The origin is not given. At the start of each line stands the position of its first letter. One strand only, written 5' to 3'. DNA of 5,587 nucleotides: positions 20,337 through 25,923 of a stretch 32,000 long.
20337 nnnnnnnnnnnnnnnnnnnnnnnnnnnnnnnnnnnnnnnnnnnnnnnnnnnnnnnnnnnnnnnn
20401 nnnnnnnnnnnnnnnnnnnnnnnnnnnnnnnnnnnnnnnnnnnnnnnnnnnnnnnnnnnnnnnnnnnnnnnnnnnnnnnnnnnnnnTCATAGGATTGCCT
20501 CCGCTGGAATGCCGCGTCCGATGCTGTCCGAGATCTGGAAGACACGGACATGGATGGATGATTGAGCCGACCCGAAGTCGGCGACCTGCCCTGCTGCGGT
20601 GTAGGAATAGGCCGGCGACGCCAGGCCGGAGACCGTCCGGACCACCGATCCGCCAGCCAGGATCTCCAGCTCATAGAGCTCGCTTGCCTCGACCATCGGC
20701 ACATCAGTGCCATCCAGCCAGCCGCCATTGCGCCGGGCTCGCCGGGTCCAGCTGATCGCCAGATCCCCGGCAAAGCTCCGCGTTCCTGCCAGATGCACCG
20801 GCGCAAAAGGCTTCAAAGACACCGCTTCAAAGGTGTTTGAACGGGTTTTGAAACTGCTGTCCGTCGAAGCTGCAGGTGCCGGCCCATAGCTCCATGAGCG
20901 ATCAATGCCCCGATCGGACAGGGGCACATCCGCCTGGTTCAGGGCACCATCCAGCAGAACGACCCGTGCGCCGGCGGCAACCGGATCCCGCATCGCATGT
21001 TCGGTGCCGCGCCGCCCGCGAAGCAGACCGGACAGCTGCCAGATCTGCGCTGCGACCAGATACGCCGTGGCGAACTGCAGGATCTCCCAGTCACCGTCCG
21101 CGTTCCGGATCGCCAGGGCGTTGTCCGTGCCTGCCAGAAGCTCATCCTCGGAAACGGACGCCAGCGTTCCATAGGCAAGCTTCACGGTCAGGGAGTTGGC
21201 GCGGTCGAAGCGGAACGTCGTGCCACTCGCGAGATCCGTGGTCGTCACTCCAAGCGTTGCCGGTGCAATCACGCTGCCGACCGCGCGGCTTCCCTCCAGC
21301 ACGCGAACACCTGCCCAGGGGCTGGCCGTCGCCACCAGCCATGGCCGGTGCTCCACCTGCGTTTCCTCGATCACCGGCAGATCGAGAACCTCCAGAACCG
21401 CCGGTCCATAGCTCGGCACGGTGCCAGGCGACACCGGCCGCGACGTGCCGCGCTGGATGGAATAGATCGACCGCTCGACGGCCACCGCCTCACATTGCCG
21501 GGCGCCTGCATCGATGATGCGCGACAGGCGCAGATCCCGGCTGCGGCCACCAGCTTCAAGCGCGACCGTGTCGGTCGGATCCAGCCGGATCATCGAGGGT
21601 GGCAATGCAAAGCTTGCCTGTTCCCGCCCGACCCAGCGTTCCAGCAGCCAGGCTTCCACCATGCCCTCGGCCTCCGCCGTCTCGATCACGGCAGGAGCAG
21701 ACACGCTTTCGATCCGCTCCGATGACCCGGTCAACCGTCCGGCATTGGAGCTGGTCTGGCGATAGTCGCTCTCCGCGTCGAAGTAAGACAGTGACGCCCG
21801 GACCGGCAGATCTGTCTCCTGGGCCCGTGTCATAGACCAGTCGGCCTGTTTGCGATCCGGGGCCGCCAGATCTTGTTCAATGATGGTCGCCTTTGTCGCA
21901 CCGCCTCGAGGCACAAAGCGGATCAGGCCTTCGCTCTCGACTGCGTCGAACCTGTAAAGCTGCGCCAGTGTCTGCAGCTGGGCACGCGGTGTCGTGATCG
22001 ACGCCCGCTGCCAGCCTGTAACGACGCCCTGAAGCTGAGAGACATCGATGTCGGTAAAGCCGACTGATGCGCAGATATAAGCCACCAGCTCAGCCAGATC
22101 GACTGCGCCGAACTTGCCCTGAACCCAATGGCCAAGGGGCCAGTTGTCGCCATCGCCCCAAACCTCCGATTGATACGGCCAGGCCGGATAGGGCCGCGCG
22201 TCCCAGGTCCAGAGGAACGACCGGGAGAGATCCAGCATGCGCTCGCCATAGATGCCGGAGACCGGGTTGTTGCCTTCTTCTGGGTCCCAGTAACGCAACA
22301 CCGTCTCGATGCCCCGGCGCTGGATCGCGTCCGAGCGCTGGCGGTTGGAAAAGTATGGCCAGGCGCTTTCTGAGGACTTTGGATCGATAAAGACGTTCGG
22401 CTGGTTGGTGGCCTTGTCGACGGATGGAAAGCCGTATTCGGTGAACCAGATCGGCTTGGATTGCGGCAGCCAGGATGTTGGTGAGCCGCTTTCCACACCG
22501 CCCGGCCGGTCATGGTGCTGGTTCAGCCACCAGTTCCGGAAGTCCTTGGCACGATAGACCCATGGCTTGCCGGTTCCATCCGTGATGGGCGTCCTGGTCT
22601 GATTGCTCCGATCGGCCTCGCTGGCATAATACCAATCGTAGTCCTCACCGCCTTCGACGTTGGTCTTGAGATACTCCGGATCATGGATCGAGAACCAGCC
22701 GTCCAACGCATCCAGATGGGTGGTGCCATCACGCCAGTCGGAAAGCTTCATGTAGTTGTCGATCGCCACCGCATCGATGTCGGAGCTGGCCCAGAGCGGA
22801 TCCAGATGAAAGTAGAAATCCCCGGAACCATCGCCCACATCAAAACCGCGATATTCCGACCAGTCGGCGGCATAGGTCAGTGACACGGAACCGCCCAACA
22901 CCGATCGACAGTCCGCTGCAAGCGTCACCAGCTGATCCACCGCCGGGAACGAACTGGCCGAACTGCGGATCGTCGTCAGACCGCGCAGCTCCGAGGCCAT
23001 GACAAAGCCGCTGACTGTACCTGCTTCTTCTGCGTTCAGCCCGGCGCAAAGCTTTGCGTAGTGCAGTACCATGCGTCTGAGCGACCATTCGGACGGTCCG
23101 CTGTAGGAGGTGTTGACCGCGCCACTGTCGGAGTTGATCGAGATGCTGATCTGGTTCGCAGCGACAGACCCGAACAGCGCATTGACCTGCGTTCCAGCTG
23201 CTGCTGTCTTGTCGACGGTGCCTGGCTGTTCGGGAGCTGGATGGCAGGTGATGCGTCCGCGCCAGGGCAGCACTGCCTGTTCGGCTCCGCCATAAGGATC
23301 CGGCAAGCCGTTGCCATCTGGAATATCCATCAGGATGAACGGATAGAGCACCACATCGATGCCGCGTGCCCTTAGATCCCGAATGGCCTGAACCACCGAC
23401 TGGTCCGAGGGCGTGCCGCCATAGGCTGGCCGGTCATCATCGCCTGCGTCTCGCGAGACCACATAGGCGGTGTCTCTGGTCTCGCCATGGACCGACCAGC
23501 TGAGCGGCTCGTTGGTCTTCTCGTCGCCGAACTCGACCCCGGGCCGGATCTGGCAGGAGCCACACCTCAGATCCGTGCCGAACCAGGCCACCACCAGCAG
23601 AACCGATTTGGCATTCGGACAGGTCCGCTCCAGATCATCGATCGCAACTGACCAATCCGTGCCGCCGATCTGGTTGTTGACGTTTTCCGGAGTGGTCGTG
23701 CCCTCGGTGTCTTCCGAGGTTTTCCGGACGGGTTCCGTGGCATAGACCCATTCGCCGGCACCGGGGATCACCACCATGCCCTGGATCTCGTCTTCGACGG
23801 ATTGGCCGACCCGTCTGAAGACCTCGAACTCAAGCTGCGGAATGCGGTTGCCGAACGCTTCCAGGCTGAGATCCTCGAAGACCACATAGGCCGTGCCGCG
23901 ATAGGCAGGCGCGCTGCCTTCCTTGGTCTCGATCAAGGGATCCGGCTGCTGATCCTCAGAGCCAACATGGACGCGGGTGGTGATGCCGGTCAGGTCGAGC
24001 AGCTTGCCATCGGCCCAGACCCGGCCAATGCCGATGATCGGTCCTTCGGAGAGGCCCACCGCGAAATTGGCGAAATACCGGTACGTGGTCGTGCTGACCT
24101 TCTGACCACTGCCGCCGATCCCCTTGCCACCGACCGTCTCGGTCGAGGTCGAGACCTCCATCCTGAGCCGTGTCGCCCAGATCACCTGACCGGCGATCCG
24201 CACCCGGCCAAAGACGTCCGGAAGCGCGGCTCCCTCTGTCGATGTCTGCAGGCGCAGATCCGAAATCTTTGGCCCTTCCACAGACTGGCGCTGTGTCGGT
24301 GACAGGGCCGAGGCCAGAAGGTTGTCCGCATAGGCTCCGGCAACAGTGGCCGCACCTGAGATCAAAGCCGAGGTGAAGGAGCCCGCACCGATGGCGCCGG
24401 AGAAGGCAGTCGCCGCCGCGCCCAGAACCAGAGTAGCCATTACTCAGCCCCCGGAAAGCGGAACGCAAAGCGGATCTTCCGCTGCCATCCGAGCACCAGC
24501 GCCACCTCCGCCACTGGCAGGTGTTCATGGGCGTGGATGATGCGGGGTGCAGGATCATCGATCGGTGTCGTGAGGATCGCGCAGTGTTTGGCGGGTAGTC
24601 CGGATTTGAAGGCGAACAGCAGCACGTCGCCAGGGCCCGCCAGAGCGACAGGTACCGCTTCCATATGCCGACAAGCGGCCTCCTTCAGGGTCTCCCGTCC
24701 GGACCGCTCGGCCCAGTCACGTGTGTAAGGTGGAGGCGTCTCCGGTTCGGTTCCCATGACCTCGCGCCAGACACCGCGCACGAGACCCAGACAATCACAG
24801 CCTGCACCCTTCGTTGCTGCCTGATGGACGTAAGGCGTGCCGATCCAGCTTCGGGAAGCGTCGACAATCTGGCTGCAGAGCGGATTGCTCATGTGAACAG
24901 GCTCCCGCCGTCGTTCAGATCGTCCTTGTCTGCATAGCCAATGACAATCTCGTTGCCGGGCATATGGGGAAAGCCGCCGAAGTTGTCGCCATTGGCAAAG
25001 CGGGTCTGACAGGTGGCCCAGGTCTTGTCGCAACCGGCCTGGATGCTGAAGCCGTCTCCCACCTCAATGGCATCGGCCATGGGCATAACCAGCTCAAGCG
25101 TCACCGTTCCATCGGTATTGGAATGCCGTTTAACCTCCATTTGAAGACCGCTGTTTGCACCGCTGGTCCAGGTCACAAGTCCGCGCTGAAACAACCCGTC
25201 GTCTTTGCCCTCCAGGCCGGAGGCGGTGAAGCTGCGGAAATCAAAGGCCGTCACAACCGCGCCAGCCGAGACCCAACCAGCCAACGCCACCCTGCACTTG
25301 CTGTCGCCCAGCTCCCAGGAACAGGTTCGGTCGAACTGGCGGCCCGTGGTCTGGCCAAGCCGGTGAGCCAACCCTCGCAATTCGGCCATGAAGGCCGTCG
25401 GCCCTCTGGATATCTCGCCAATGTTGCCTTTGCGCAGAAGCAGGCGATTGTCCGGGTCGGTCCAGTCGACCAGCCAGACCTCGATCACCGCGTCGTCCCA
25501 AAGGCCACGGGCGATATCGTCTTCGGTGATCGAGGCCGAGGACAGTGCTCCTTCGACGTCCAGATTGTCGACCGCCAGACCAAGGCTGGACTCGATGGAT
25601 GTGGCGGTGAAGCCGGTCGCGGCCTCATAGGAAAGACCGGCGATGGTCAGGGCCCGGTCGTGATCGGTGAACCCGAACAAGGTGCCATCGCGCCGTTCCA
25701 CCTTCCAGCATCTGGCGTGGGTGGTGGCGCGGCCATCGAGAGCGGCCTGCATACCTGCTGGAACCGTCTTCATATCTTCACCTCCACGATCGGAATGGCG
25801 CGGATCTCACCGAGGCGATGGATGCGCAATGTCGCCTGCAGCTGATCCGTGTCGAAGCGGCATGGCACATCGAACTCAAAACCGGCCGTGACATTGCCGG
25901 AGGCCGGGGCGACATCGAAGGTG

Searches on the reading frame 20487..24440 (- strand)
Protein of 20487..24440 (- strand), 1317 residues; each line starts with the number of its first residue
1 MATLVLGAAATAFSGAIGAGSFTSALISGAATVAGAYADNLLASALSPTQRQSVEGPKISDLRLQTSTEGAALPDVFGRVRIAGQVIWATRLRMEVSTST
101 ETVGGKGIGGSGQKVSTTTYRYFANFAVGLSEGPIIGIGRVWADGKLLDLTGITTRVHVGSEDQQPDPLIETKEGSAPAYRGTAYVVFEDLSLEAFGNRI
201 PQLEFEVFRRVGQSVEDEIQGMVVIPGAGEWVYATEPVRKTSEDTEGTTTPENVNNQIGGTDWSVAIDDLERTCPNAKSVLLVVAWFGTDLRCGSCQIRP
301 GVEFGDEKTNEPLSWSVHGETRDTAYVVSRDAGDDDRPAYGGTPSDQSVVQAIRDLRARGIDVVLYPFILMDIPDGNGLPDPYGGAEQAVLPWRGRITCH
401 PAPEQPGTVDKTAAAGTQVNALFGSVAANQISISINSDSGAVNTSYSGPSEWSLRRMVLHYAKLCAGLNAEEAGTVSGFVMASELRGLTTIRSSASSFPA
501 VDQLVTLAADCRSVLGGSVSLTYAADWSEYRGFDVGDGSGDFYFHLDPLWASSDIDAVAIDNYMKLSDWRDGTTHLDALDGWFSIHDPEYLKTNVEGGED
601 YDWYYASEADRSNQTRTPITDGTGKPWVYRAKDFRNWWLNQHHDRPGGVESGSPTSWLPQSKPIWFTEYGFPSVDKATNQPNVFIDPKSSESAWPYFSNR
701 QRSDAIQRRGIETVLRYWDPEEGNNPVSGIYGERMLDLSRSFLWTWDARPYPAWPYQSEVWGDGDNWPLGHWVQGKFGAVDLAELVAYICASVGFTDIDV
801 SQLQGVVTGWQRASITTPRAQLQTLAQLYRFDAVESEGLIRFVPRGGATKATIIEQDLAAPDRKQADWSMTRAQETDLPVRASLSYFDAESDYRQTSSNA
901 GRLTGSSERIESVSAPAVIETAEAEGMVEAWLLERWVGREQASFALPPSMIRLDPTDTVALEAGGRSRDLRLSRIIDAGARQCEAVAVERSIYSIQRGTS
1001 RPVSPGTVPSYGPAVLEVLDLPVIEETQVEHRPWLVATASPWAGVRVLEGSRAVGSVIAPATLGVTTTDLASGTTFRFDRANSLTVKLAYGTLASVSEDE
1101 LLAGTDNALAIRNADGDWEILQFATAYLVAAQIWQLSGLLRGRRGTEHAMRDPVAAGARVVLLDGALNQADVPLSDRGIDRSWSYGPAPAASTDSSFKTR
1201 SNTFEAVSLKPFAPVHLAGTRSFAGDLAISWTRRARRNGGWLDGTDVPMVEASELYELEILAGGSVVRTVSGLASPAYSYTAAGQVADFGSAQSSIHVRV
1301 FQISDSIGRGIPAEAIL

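Call 6: search_protein_families(library=phrogs, proteins=[window:20487-24440:-])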
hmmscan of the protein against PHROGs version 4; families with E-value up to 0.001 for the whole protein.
window:20487-24440:- (1317 aa): 4 families
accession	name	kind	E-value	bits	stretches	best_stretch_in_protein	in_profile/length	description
phrog_4271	-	tail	0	1434.3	1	1-1315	1-1305/1309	tail protein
phrog_19101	-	unknown function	1.1e-132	444.4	2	441-776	210-516/595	-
phrog_1101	-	tail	6.7e-28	98.1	1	42-212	14-205/1405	tail protein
phrog_1180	-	tail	1.7e-05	25.7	0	39-95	13-69/78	tail assembly chaperone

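Call 14: find_encoding_contigs(protein=window:20487-24440:-, flank=10000, max_places=6)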
Protein window:20487-24440:- (1317 aa): no gene with exactly this product is on record in the collection.

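Call 31: find_related_loci(query=window:20487-24440:-, collection=viral_contigs, flank=10000)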
Query window:20487-24440:- (1317 aa) in viral_contigs; peptide patterns used: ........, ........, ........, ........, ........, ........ (x = any residue, [..] = any of these).
32 stretches matched a pattern; 24 encode a relative of the query (tblastn E <= 1e-3); 24 distinct loci.
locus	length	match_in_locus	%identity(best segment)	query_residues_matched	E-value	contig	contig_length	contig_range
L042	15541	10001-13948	96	1-1317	0e+0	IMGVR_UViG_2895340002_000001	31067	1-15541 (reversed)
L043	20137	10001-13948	92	1-1317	0e+0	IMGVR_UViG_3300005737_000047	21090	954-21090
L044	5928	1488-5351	54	22-1317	0e+0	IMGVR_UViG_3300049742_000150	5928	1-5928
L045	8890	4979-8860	54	22-1317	0e+0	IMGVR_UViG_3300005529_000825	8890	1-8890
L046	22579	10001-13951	53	1-1317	0e+0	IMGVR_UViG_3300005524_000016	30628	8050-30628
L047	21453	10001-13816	54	50-1317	0e+0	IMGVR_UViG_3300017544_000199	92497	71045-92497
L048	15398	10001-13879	47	15-1317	0e+0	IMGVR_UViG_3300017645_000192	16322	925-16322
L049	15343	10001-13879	48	16-1317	0e+0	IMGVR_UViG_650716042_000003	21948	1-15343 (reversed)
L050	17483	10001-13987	50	1-1317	0e+0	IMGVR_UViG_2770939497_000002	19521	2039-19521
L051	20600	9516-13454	53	1-1317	0e+0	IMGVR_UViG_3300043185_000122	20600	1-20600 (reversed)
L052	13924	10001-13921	45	1-1317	0e+0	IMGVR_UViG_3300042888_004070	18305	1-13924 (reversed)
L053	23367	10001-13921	45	1-1315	0e+0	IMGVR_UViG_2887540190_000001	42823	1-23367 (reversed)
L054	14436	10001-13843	42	1-1317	0e+0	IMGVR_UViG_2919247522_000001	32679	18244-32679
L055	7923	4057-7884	43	1-1317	0e+0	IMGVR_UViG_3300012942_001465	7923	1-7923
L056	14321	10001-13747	42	35-1317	0e+0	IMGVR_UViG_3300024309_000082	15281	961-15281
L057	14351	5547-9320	43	30-1317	0e+0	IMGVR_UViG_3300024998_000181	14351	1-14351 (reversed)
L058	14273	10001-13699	42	52-1317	0e+0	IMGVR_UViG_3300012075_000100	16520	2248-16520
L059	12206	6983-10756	44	41-1317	0e+0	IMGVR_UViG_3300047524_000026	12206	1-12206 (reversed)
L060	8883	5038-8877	42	22-1317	0e+0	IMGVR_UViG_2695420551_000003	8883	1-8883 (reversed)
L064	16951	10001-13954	48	1-1317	0e+0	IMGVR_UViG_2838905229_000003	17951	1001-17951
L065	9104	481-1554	48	964-1317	2e-88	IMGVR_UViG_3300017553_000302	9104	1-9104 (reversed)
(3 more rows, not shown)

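Call 38: search_dna_similar(query=window:20487-24440:-, collection=phages, mode=protein, max_rows=15)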
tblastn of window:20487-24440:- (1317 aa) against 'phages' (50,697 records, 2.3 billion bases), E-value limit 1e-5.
Records with a match: 150; places in all: 178; records where one place covers at least 80% of the query: 36.
Best place of each record, by identity: <60% 150.
By first word of the organism name: Rhodobacter 47; Caulobacter 39; Xanthomonas 11; Brevundimonas 8; Roseobacter 7; Alteromonas 5; Bacteriophage 4; Dinoroseobacter 4; Paracoccus 4; Caudoviricetes 3; and 12 more.
By host as written in the record: Rhodobacter capsulatus YW1 46; Caulobacter vibrioides CB15 22; - 11; Caulobacter crescentus 6; Brevundimonas pondensis LVF1 6; Caulobacter crescentus NA1000 6; Caulobacter vibrioides 6; Xanthomonas translucens pv. translucens (DSM 18974) 6; and 26 more.
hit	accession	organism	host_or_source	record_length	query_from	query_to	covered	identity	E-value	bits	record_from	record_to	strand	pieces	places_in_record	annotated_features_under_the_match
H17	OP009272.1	Rhodobacter phage RcKai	Rhodobacter capsulatus YW1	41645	32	1310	97%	47.2%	0e+0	1108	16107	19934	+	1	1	GTA TIM-barrel-like domain protein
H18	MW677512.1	Rhodobacter phage RcFrancesLouise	Rhodobacter capsulatus YW1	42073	32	1310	97%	47.2%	0e+0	1096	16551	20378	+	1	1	22: GTA TIM barrel-like domain protein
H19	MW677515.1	Rhodobacter phage RcHotPocket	Rhodobacter capsulatus YW1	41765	32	1310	97%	47.2%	0e+0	1096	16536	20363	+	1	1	22: GTA TIM barrel-like domain protein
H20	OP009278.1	Rhodobacter phage RcMamaDuck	Rhodobacter capsulatus YW1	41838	32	1310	97%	47.2%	0e+0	1096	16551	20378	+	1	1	GTA TIM-barrel-like domain protein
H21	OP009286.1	Rhodobacter phage RcSwan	Rhodobacter capsulatus YW1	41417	32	1310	97%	47.2%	0e+0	1096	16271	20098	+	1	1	GTA TIM-barrel-like domain protein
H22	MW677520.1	Rhodobacter phage RcOceanus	Rhodobacter capsulatus YW1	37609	32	1310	97%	47.2%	0e+0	1094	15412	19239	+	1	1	20: GTA TIM barrel-like domain protein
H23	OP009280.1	Rhodobacter phage RcMeacham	Rhodobacter capsulatus YW1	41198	32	1310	97%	47.2%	0e+0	1094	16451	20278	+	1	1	GTA TIM-barrel-like domain protein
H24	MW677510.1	Rhodobacter phage RcDormio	Rhodobacter capsulatus YW1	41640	32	1310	97%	47.1%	0e+0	1107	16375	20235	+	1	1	21: GTA TIM barrel-like domain protein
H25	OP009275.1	Rhodobacter phage RcKvothe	Rhodobacter capsulatus YW1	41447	32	1310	97%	47.0%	0e+0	1102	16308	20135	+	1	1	GTA TIM-barrel-like domain protein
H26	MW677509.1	Rhodobacter phage RcBaka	Rhodobacter capsulatus YW1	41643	32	1310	97%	47.0%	0e+0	1101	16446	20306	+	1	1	22: GTA TIM barrel-like domain protein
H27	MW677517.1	Rhodobacter phage RcKemmy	Rhodobacter capsulatus YW1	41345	35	1310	97%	46.7%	0e+0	1073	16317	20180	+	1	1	21: GTA TIM barrel-like domain protein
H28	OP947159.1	Desulfofustis phage LS06-2018-MD02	-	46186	33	1311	97%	44.6%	0e+0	1001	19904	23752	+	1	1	tail protein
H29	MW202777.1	Caudoviricetes sp.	Manatee Spring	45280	27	1317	98%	42.9%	0e+0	964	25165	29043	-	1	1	gta tiM-barrel-like domain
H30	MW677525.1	Rhodobacter phage RcSimone-Hastad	Rhodobacter capsulatus SB1003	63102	35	1315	97%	41.5%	0e+0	920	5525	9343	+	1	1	5: GTA TIM barrel-like domain protein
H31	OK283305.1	Roseobacter phage RDJL3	Roseobacter denitrificans OCh 114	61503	27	1317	98%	41.1%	0e+0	921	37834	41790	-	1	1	gene transfer agent-like protein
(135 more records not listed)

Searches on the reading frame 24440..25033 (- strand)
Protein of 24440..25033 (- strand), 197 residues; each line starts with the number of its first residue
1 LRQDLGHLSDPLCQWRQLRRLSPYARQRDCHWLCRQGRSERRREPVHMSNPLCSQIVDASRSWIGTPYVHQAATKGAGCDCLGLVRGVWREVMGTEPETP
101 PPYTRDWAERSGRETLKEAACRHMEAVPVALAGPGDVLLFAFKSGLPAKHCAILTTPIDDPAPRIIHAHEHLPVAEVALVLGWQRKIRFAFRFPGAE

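Call 6: search_protein_families(library=phrogs, proteins=[window:24440-25033:-])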
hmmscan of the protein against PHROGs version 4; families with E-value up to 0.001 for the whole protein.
window:24440-25033:- (197 aa): 1 family
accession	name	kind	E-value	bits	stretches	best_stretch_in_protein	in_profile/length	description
phrog_329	-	tail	9.4e-12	44.9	1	51-192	533-655/949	minor tail protein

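Call 62: search_protein_families(library=pfam, proteins=[window:24440-25033:-], max_evalue=0.01)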
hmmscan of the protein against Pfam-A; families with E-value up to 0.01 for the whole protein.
window:24440-25033:- (197 aa): 2 families
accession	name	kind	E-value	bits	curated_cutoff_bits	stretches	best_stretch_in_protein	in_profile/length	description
PF00877.26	NLPC_P60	-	0.00013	22.3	23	1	65-155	1-72/105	NlpC/P60 family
PF22262.2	DUF6950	-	0.001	19.6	27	1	79-145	27-101/134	Domain of unknown function (DUF6950)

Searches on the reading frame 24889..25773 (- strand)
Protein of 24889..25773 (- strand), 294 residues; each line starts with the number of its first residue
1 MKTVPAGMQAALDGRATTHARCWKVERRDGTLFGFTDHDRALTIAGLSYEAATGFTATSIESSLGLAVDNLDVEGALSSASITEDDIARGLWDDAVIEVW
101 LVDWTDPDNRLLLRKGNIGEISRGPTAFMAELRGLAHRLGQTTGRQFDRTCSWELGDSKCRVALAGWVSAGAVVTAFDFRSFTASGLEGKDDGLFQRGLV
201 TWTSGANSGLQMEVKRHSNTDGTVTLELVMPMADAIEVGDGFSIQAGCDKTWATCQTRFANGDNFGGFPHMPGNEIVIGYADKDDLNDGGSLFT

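Call 6: search_protein_families(library=phrogs, proteins=[window:24889-25773:-])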
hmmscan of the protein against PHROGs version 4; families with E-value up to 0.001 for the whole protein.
window:24889-25773:- (294 aa): 4 families
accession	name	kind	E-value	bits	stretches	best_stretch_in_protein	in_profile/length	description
phrog_778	-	tail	4.1e-68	230.9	1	9-287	9-279/287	tail assembly protein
phrog_15205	-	tail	5.6e-12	45.9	1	29-276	222-460/467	tail assembly protein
phrog_28246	-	tail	2.6e-09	38.5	1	147-274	10-131/140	tail assembly protein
phrog_6040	-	unknown function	8.3e-08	31.7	1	78-278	703-914/923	-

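Call 62: search_protein_families(library=pfam, proteins=[window:24889-25773:-], max_evalue=0.01)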
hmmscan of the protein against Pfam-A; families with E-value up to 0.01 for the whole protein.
window:24889-25773:- (294 aa): 2 families
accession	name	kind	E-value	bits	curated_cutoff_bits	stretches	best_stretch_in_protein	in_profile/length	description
PF09931.15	Phage_phiJL001_Gp84_N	-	2.5e-59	200.4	26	1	6-162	2-159/160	Baseplate hub protein, N-terminal attachment domain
PF09356.15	Phage_BR0599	-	1.8e-28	99.2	22.9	1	193-274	1-79/80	Phage conserved hypothetical protein BR0599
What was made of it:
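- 24440..28645 (-): Tail tip and baseplate genes (NlpC/P60, Gp84_N/BR0599 hub, DUF2460) and the tape measure protein. Calls 6, 62.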
